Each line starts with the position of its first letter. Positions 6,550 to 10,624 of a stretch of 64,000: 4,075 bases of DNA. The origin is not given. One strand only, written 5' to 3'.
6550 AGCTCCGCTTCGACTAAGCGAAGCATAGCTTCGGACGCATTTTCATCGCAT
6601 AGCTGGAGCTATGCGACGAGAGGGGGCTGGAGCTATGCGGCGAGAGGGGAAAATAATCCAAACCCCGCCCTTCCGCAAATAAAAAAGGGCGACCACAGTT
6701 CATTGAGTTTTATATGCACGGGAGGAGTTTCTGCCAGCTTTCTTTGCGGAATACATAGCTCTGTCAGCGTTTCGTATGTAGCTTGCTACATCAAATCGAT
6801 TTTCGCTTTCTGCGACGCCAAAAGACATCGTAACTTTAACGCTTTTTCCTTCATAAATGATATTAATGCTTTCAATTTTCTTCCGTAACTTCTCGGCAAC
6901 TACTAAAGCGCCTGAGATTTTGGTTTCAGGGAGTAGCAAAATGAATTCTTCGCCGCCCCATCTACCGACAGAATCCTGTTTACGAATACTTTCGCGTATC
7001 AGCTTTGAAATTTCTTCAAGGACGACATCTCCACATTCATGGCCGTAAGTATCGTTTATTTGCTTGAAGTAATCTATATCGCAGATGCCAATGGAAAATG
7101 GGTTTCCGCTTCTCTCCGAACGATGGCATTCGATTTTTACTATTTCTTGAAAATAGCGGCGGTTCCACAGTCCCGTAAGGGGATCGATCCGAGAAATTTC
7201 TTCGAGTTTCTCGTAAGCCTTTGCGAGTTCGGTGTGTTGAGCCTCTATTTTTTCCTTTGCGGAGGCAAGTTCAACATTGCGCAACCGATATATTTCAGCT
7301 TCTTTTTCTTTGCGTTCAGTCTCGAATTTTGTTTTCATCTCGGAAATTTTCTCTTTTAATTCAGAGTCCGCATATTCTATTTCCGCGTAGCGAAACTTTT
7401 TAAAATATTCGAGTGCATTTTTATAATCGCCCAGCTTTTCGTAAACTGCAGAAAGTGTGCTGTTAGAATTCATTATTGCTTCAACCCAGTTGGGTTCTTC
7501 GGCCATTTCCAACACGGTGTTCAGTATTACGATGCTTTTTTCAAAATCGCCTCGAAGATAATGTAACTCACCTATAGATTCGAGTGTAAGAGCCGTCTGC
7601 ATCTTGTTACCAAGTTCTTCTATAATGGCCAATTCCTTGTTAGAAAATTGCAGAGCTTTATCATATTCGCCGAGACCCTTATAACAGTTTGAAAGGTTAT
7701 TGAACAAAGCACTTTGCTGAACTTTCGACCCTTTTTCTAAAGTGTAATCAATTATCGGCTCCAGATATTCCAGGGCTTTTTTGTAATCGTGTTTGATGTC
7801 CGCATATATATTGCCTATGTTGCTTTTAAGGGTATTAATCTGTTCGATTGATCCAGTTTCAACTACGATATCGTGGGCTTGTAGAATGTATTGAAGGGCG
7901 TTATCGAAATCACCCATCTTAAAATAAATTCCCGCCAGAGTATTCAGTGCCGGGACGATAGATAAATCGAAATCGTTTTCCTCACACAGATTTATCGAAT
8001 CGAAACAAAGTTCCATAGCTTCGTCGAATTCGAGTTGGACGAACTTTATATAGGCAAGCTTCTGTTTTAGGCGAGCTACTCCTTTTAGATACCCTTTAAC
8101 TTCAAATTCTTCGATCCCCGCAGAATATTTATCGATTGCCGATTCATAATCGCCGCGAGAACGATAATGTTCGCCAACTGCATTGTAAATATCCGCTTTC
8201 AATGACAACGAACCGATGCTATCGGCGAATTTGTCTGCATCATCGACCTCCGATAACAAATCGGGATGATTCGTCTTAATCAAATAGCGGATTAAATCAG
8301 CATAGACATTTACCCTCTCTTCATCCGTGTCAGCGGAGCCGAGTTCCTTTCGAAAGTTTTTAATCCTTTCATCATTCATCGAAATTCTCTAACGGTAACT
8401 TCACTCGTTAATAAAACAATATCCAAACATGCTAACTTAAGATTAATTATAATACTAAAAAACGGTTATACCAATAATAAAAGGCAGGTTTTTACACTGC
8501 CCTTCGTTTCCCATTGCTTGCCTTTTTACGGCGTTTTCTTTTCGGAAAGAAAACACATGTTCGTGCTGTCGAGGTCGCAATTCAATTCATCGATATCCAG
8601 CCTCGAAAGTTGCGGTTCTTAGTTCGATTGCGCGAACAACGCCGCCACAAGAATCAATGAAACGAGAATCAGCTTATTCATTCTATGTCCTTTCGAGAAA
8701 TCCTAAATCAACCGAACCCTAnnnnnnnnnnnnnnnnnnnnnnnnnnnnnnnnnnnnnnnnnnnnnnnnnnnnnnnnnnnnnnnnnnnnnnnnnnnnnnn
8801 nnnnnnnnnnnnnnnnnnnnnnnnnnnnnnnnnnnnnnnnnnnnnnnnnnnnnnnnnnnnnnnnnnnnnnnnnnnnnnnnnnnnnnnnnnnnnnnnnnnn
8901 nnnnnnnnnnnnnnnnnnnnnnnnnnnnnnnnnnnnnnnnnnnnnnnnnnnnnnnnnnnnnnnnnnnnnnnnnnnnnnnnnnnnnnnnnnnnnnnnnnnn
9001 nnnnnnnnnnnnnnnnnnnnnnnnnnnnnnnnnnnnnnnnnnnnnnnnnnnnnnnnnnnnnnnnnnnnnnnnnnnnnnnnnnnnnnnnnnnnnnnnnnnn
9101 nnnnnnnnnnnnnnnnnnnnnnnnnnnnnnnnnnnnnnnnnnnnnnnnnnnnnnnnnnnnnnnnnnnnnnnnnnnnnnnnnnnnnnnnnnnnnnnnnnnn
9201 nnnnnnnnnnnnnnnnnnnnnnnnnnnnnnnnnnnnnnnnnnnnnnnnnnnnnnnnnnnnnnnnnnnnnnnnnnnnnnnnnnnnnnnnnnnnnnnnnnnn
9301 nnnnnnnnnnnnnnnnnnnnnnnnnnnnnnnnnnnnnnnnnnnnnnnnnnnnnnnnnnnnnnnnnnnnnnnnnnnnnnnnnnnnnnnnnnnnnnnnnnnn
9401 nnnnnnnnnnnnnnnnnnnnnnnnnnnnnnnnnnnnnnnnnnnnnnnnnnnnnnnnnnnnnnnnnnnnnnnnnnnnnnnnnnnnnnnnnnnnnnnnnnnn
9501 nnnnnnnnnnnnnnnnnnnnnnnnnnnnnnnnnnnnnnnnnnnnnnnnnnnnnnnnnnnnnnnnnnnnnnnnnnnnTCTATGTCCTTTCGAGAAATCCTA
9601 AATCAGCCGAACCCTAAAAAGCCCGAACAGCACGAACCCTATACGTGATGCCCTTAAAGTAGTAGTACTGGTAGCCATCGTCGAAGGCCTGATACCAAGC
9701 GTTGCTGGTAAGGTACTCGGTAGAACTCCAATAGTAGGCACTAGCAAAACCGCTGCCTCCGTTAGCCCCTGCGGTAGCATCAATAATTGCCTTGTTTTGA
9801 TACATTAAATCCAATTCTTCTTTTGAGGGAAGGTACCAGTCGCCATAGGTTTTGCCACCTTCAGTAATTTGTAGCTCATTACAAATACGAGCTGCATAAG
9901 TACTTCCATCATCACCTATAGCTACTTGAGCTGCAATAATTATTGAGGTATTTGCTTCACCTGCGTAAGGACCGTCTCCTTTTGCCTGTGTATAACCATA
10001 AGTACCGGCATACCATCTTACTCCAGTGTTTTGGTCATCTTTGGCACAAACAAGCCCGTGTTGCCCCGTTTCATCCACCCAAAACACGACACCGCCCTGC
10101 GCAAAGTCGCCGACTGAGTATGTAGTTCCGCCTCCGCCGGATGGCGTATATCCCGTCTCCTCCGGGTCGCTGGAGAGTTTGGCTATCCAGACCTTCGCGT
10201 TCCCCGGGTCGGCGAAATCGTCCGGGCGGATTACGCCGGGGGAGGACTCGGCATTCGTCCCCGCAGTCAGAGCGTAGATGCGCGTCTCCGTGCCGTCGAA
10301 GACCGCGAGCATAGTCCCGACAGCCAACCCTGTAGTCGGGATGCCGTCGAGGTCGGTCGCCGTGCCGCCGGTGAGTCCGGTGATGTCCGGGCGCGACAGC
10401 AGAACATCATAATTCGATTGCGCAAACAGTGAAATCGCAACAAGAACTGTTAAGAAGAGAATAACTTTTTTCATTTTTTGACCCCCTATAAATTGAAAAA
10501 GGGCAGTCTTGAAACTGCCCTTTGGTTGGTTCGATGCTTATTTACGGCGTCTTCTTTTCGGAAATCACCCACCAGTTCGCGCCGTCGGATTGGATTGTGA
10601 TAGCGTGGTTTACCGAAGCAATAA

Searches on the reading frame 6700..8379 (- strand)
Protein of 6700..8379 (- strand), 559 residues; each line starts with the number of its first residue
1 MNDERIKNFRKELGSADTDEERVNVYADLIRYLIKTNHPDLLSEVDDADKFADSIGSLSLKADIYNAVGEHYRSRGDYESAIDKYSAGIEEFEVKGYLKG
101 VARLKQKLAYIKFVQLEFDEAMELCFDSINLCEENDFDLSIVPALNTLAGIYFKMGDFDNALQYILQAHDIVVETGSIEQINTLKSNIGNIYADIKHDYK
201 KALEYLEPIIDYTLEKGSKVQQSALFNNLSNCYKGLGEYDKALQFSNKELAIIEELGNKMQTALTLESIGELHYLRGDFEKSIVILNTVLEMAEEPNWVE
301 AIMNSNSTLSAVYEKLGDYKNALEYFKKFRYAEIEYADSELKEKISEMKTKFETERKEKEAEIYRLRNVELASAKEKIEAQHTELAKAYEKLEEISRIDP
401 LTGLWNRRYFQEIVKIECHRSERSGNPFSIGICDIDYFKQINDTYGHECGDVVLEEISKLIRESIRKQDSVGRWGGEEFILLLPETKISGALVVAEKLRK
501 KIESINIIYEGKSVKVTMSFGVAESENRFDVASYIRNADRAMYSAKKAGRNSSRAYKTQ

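Call 21: search_protein_families(library=pfam, proteins=[window:6700-8379:-], max_evalue=0.00001)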
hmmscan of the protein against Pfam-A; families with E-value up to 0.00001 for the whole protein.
window:6700-8379:- (559 aa): 12 families
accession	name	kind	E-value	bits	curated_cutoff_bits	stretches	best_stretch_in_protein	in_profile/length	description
PF00990.26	GGDEF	-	3.1e-48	164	23.8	1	398-551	3-160/161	Diguanylate cyclase, GGDEF domain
PF13424.12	TPR_12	-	5.6e-28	97.4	30.1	2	224-295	4-77/77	Tetratricopeptide repeat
PF07719.23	TPR_2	-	6.4e-19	66.9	27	0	144-170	3-29/34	Tetratricopeptide repeat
PF00515.34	TPR_1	-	2.1e-16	59.4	27.8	0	144-169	3-28/34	Tetratricopeptide repeat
PF13176.12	TPR_7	-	2.3e-15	55.8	27.9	0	145-168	2-25/36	Tetratricopeptide repeat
PF13181.12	TPR_8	-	1.8e-14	53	25.7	0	143-168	2-27/34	Tetratricopeptide repeat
PF14938.12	SNAP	-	5.1e-11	43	25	0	152-244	84-176/282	Soluble NSF attachment protein, SNAP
PF13374.12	TPR_10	-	5.5e-11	42.5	27.5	0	144-171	4-31/42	Tetratricopeptide repeat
PF10602.15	RPN7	-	1.9e-09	37.9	29.6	0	130-178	24-72/174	26S proteasome subunit RPN7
PF13428.12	TPR_14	-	9.7e-08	32.4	23.5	0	144-169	3-28/44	Tetratricopeptide repeat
PF17874.7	TPR_MalT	-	1.6e-06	28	45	0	64-174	42-154/336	MalT-like TPR region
PF14559.12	TPR_19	-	6.7e-06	26.8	25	0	197-245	5-47/68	Tetratricopeptide repeat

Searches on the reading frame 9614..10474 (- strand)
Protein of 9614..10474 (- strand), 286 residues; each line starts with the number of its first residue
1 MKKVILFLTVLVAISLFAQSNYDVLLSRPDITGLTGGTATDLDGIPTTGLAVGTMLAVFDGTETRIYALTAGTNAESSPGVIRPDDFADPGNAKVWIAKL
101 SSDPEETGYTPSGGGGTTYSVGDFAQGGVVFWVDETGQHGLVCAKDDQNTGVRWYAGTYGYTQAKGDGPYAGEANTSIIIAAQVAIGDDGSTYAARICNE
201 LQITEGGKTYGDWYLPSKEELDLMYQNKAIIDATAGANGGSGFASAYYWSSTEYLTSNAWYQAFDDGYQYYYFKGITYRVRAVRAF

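Call 21: search_protein_families(library=pfam, proteins=[window:9614-10474:-], max_evalue=0.00001)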
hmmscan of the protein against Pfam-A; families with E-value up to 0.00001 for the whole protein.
window:9614-10474:- (286 aa): 1 family
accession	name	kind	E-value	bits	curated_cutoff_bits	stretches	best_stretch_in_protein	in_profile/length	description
PF07603.17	Lcl_C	-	6.6e-12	46.2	34.9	1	147-284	5-117/117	Lcl C-terminal domain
